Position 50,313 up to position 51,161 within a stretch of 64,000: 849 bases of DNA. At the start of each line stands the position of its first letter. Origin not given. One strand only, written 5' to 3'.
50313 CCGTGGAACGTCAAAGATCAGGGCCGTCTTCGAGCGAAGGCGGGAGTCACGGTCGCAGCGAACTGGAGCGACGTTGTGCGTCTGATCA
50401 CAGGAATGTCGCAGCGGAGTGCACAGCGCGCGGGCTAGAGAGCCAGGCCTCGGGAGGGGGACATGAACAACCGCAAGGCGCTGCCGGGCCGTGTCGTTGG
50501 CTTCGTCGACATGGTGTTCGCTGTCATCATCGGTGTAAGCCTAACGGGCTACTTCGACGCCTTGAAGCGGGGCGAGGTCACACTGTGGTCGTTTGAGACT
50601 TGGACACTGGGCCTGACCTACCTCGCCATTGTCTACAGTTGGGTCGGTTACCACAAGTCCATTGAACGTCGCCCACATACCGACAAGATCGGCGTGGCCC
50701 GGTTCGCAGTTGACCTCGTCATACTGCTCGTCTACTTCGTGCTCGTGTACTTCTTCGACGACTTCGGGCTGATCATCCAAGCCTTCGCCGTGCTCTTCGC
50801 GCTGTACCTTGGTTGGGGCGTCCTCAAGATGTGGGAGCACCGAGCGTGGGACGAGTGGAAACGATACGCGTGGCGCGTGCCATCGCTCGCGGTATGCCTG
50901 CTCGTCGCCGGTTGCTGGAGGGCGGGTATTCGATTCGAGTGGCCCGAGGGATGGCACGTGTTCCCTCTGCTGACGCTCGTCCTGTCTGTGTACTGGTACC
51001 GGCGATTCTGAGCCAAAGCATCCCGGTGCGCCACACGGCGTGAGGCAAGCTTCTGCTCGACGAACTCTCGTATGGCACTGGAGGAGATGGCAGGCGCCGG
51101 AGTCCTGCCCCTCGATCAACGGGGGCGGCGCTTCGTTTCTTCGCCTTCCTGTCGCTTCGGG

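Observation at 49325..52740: Second lower-GC island: HAD/NT5C-like 5'-nucleotidase, 4-TM membrane protein and a stand-alone SIR2_2-like protein (candidate anti-phage defence locus)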

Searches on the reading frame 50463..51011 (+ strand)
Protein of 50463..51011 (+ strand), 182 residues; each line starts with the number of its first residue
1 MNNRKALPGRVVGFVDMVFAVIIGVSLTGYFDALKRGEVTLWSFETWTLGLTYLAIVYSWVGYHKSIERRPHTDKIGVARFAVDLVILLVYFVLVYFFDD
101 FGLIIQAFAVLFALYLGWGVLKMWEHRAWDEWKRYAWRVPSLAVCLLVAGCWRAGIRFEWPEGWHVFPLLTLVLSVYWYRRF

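Call 3: search_protein_families(library=pfam, proteins=[window:50463-51011:+], max_evalue=0.1)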
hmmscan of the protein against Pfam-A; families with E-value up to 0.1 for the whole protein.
window:50463-51011:+ (182 aa): 1 family
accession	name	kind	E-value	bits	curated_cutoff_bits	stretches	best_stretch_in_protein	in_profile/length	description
PF07226.16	DUF1422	-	0.0042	17.5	23.2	0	17-57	10-50/114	Protein of unknown function (DUF1422)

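Call 4: search_protein_families(library=padloc, proteins=[window:50463-51011:+], max_evalue=0.1)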
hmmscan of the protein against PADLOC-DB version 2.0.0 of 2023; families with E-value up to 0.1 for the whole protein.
window:50463-51011:+ (182 aa): 0 families

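Call 5: search_protein_families(library=ncbifam, proteins=[window:50463-51011:+], max_evalue=0.1)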
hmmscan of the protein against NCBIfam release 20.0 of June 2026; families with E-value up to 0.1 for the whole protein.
window:50463-51011:+ (182 aa): 1 family
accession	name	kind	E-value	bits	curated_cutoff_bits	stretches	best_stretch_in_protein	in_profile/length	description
NF008278.0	PRK11056.1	equivalog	1.9e-05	24.6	127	1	17-94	12-82/120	YijD family membrane protein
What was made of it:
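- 50463..51011 (+): Multi-pass membrane protein of unknown function, 182 aa, 4-6 TM. It starts 24 bp after NT5C and is probably co-transcribed with it. No Pfam family above threshold; only a weak YijD/DUF1422 similarity (calls 3, 5).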

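Call 16: find_homologous_proteins(query=window:50463-51011:+)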
Query window:50463-51011:+ (182 aa): 5 proteins with E <= 0.001 among 444 candidates.
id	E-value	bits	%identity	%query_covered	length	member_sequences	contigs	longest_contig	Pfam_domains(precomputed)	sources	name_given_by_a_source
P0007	1.1e-118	412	100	100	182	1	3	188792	-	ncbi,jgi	jgi:hypothetical protein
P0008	6.9e-81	289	72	100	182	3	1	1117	-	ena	-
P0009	9.8e-56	207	54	99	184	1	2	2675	-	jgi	jgi:hypothetical protein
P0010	1.2e-46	177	53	99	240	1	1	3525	-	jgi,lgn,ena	-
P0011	9.7e-40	155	49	99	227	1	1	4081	-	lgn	-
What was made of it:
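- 50463..51011 (+): Five homologues found in the word-indexed search of 5.8 billion proteins (call 16).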

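Call 17: find_encoding_contigs(protein=P0009, flank=10000, max_places=4)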
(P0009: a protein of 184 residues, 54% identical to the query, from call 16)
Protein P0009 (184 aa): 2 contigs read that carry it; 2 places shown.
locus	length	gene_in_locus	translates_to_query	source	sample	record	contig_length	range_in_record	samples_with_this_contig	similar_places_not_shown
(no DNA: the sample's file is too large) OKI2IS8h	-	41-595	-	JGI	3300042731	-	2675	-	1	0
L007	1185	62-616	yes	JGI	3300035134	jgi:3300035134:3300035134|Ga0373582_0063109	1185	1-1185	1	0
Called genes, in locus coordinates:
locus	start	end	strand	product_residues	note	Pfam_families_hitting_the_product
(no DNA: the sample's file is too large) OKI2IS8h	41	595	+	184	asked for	-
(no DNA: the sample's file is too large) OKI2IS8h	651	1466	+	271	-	PF13489:Methyltransf_23, PF01209:Ubie_methyltran, PF05175:MTS (weak), PF08241:Methyltransf_11, PF08242:Methyltransf_12, PF13649:Methyltransf_25, PF13847:Methyltransf_31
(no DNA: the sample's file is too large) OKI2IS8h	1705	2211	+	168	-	PF14512:TM1586_NiRdase (weak), PF00881:Nitroreductase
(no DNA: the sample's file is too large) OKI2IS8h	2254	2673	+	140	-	?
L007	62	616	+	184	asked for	-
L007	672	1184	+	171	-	?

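Call 18: find_encoding_contigs(protein=P0010, flank=10000, max_places=4)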
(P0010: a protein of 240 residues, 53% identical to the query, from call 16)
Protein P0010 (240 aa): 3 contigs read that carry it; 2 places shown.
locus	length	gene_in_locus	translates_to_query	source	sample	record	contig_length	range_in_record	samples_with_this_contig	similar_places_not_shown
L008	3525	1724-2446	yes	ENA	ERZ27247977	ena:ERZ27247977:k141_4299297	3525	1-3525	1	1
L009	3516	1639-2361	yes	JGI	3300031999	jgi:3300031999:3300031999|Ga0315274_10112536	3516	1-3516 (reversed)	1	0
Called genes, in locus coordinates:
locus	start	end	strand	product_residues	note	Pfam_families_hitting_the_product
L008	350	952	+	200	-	-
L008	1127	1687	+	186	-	PF06941:NT5C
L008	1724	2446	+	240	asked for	-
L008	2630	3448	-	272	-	-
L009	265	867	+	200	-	-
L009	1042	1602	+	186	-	PF06941:NT5C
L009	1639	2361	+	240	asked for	-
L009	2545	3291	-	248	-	-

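Call 19: find_encoding_contigs(protein=P0011, flank=10000, max_places=4)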
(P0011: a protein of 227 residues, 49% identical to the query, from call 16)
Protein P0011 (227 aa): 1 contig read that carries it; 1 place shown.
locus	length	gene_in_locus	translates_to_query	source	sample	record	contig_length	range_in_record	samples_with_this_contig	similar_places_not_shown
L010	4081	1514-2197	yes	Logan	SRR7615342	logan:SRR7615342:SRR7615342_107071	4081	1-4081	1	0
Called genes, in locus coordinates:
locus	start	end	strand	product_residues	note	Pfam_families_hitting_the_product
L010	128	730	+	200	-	-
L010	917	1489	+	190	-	PF06941:NT5C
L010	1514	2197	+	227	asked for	-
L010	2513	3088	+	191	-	PF02525:Flavodoxin_2, PF03358:FMN_red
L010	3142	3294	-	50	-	-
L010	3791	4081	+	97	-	?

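Call 20: find_encoding_contigs(protein=P0008, flank=10000, max_places=4)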
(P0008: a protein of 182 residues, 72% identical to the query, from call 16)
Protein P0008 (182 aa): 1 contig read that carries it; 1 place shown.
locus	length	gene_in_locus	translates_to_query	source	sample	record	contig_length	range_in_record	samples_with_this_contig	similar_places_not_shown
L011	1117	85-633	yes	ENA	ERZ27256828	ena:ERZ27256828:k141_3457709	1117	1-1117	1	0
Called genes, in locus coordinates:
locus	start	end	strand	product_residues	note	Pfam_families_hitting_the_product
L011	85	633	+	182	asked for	-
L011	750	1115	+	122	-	?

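Call 79: find_related_loci(query=A4, collection=metagenome_contigs, flank=6000)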
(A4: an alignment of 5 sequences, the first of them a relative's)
Query A4 (182 aa) in metagenome_contigs; peptide patterns used: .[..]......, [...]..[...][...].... (x = any residue, [..] = any of these).
600 stretches matched a pattern, but none encodes a relative of the query by tblastn (E <= 1e-3).
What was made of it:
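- Tried and rejected: The first metagenome scan, with the membrane-protein alignment, returned nothing (call 79).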

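Call 85: search_protein_families(library=pfam, proteins=[L008:350-952:+], max_evalue=0.01)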
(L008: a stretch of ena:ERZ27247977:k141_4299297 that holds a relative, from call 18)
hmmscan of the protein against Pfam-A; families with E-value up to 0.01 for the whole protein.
L008:350-952:+ (200 aa): 0 families

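Call 93: search_protein_families(library=padloc, proteins=[L008:350-952:+], max_evalue=0.001)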
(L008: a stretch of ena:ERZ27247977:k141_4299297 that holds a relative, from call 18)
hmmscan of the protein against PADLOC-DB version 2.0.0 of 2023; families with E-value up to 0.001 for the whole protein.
L008:350-952:+ (200 aa): 0 families
